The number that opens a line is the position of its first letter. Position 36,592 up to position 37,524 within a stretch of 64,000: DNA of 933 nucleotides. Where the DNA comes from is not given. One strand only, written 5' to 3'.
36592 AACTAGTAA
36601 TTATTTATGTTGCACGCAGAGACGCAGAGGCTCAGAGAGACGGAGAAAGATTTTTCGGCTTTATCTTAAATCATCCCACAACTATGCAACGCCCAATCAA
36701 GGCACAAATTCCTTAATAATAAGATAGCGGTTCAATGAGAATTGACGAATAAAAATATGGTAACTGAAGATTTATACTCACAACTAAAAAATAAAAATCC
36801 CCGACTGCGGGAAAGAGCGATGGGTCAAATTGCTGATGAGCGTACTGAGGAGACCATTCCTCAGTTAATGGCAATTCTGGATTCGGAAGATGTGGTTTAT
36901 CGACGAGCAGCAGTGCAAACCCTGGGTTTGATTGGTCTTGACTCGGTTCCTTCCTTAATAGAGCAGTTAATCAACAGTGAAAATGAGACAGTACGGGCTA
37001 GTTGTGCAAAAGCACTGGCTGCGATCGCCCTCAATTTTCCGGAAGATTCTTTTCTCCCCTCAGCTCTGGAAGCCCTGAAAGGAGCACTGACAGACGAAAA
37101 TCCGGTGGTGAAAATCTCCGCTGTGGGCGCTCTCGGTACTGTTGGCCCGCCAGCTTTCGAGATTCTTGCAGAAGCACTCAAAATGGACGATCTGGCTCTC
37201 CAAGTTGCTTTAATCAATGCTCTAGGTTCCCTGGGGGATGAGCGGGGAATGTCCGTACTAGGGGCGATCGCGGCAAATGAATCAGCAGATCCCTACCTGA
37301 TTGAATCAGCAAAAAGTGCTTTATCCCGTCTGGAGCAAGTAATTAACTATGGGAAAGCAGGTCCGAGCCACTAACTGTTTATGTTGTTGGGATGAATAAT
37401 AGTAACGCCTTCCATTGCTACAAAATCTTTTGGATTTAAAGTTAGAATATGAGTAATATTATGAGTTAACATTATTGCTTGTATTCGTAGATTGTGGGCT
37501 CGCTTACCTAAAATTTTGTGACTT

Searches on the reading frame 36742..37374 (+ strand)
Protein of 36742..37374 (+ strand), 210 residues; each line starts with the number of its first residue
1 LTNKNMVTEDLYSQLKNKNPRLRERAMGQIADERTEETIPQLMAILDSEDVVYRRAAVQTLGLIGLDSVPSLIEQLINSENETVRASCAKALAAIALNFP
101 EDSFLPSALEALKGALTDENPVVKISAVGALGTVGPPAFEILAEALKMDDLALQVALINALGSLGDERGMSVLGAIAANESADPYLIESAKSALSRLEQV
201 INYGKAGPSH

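Call 43: search_protein_families(library=pfam, proteins=[window:36742-37374:+])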
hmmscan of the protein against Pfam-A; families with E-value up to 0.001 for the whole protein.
window:36742-37374:+ (210 aa): 7 families
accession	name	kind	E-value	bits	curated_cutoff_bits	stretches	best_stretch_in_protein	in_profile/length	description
PF13646.12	HEAT_2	-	5.5e-32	110.3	27.7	3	9-93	2-88/88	HEAT repeats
PF02985.28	HEAT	-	1.9e-13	49.7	23.5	0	70-97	3-29/31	HEAT repeat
PF03130.22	HEAT_PBS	-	6.7e-13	48.2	20.9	0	84-118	1-27/27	PBS lyase HEAT-like repeat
PF13513.12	HEAT_EZ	-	2.3e-09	38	27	0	69-95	30-55/55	HEAT-like repeat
PF01602.26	Adaptin_N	-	2.8e-07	29.9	37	1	36-166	75-220/524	Adaptin N terminal region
PF05004.19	IFRD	-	2.1e-05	24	25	0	26-64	203-241/306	Interferon-related developmental regulator (IFRD)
PF20168.4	PDS5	-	7.8e-05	21.1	27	1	37-135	242-349/1053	Sister chromatid cohesion protein PDS5 protein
